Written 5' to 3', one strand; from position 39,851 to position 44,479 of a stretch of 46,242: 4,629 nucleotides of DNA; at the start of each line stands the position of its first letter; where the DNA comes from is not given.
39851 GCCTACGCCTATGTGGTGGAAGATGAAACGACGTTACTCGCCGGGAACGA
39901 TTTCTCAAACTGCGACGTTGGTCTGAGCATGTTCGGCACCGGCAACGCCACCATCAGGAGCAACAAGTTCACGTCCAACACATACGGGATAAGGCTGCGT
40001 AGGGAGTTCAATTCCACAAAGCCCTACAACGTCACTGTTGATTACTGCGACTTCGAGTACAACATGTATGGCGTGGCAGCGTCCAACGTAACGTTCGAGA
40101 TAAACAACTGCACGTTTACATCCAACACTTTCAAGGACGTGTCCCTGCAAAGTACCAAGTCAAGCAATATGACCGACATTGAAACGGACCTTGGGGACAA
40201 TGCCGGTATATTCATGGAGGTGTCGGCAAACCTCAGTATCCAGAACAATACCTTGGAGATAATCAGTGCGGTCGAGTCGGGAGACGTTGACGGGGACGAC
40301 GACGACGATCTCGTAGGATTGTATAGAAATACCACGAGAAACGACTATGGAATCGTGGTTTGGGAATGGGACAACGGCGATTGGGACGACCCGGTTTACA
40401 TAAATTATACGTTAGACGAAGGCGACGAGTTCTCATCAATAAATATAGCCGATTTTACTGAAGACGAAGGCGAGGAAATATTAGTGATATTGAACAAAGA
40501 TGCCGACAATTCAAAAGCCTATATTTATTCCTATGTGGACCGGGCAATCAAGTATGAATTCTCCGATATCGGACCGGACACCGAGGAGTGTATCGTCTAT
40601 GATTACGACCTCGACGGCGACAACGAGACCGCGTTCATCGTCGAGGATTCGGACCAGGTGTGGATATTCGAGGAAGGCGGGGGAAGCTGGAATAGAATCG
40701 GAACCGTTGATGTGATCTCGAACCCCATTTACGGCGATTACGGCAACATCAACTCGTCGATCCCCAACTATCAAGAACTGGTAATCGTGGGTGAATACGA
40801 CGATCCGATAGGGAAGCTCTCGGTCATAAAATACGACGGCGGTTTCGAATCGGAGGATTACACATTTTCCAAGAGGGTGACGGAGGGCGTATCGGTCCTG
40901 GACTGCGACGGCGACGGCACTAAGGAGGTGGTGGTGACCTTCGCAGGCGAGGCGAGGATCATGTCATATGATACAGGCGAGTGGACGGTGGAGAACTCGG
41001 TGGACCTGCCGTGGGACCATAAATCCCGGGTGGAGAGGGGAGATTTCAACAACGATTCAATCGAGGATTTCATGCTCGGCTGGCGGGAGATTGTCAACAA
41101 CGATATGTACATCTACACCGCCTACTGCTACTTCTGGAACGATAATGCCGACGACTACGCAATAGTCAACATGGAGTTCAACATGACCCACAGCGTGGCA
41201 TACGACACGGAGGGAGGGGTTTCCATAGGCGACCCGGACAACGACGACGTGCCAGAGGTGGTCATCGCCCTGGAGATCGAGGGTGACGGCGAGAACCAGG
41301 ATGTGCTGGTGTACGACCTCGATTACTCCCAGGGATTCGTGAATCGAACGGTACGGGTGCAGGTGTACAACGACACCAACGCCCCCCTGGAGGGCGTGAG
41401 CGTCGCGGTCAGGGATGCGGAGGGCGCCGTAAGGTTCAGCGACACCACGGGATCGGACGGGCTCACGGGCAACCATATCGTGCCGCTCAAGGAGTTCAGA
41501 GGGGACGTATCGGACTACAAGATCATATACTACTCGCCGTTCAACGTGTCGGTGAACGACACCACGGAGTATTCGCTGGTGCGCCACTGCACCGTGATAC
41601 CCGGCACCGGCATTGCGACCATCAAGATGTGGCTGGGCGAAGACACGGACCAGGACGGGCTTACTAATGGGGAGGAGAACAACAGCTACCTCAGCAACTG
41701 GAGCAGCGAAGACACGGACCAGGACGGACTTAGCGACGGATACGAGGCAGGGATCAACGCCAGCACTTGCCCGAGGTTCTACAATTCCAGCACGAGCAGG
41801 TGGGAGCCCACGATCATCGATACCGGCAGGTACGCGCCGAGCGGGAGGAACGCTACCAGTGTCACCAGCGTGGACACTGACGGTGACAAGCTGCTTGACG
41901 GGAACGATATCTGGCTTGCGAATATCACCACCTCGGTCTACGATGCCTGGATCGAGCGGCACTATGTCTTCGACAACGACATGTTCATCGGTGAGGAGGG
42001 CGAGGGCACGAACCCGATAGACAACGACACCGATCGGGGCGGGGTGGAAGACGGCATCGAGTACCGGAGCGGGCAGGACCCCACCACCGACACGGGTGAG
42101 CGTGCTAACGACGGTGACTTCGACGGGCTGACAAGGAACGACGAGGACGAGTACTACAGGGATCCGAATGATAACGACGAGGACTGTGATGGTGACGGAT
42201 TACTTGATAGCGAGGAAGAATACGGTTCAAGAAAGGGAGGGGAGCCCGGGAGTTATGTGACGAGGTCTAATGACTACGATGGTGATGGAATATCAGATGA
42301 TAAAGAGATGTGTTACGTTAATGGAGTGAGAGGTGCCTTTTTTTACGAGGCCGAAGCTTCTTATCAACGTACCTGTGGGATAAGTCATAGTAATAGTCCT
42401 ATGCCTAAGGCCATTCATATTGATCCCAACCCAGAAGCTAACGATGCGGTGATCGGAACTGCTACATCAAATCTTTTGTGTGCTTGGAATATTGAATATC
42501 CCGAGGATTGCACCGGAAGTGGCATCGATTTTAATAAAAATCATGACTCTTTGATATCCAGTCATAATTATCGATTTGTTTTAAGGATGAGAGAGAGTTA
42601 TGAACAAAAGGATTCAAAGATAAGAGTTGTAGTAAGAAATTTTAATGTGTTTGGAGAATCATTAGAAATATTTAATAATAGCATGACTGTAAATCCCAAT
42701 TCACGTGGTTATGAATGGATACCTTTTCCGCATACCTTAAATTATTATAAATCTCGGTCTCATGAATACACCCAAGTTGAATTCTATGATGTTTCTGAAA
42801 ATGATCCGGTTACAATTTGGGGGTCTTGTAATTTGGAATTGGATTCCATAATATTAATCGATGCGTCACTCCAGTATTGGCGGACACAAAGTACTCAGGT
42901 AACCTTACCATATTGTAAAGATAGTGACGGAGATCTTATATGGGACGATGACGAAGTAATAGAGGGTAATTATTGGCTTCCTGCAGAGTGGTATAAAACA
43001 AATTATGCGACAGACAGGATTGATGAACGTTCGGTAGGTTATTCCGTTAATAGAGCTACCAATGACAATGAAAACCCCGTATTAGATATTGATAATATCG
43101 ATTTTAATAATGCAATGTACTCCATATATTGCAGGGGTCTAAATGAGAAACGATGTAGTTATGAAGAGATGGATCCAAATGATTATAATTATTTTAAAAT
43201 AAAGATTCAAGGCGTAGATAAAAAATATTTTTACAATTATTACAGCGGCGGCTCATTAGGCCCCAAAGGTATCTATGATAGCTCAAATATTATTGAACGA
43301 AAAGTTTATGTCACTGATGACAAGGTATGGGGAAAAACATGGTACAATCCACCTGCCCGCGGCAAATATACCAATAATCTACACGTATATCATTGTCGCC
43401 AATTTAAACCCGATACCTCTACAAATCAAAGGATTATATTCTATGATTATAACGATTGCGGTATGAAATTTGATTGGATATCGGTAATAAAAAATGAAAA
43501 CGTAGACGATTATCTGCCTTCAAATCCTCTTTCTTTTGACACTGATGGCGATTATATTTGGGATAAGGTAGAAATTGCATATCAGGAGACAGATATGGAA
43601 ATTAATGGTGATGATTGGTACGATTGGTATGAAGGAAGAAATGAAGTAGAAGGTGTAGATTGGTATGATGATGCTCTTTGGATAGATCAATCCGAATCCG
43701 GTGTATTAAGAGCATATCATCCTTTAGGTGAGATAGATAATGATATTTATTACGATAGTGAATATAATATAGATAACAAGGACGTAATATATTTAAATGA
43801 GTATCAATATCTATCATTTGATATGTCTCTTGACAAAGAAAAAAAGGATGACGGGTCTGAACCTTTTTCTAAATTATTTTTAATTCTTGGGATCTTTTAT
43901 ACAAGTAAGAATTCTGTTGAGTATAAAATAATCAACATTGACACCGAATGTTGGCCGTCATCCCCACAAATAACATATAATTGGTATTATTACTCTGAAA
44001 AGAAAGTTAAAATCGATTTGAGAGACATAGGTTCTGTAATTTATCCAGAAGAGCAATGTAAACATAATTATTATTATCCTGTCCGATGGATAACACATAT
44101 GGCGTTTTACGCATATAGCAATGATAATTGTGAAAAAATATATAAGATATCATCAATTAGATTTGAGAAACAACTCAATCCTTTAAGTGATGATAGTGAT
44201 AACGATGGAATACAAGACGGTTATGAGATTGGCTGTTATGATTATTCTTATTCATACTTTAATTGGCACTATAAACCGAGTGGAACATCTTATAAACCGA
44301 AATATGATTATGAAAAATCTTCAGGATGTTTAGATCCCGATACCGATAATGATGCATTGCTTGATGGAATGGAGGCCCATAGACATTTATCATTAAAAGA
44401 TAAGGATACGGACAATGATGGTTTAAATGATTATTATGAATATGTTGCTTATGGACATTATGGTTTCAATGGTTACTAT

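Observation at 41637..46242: Candidate C-terminal cassette-switching (polymorphic-effector-like) locus at the 3' end of the 5,002-codon gene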

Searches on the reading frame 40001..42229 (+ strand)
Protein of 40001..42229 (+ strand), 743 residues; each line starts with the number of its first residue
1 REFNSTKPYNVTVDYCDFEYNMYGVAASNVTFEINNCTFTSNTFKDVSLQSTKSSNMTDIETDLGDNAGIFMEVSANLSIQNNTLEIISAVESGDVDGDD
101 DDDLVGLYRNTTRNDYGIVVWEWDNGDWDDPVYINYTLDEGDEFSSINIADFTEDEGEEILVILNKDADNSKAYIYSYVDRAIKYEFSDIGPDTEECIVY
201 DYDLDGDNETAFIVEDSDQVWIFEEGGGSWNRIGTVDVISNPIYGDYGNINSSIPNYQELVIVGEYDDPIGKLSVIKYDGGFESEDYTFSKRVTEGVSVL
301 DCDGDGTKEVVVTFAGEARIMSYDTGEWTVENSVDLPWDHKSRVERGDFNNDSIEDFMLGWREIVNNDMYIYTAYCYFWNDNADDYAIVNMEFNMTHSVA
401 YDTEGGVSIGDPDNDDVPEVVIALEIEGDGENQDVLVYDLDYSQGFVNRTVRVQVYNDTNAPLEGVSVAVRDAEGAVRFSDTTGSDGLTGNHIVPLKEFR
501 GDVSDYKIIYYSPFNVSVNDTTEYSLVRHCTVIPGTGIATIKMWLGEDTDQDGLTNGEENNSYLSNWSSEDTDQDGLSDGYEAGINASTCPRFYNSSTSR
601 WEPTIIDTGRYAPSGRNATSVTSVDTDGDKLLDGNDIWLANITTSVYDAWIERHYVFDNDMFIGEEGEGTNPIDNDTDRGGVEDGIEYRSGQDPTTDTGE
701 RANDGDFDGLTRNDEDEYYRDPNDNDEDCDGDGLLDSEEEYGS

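Call 9: search_protein_families(library=pfam, proteins=[window:40001-42229:+], max_evalue=0.1)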
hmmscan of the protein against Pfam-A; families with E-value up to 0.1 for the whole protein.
window:40001-42229:+ (743 aa): 3 families
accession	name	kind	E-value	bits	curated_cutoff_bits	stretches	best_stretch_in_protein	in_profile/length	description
PF13517.12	FG-GAP_3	-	2.2e-05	25.4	26.9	2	301-357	1-59/61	FG-GAP-like repeat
PF13229.12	Beta_helix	-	4.9e-05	23.4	25.9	1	10-86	33-111/158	Right handed beta helix region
PF13620.12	CarboxypepD_reg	-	0.019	15.7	32.3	1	450-487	1-38/82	Carboxypeptidase regulatory-like domain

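Call 27: find_homologous_proteins(query=window:40001-42229:+, max_evalue=0.001)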
Query window:40001-42229:+: 8000 candidates shared short words with the query, none scored E <= 0.001.

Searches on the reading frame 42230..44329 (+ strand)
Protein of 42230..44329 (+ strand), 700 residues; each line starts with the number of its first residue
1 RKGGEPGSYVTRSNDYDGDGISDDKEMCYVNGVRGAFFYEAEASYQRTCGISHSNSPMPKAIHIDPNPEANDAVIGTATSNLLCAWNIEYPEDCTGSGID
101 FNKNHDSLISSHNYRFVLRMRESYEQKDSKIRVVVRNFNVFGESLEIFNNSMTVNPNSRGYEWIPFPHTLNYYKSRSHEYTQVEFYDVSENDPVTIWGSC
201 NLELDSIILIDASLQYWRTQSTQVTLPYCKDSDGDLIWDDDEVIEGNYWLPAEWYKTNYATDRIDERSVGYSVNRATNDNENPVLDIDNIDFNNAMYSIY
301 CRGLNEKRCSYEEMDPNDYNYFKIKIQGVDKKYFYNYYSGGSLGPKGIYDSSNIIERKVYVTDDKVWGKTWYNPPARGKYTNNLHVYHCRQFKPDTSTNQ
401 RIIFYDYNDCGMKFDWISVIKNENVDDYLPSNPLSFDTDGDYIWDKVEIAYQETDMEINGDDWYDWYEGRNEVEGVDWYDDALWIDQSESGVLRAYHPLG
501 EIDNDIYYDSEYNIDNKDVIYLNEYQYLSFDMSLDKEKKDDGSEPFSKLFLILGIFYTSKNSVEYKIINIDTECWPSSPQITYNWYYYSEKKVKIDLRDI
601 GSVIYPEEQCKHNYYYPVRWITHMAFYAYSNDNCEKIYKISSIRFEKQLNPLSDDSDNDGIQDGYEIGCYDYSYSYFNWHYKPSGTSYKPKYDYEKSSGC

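Call 47: search_protein_families(library=ncbifam, proteins=[window:42230-44329:+], max_evalue=0.1)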
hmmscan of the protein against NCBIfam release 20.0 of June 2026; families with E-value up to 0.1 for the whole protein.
window:42230-44329:+ (700 aa): 0 families

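Call 81: find_related_loci(query=window:42230-44329:+, collection=viral_contigs, flank=8000)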
Query window:42230-44329:+ (700 aa) in viral_contigs; peptide patterns used: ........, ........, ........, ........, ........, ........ (x = any residue, [..] = any of these).
1 stretches matched a pattern, but none encodes a relative of the query by tblastn (E <= 1e-3).
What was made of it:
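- Tried and rejected: Tip in viral contigs: none (call 81).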
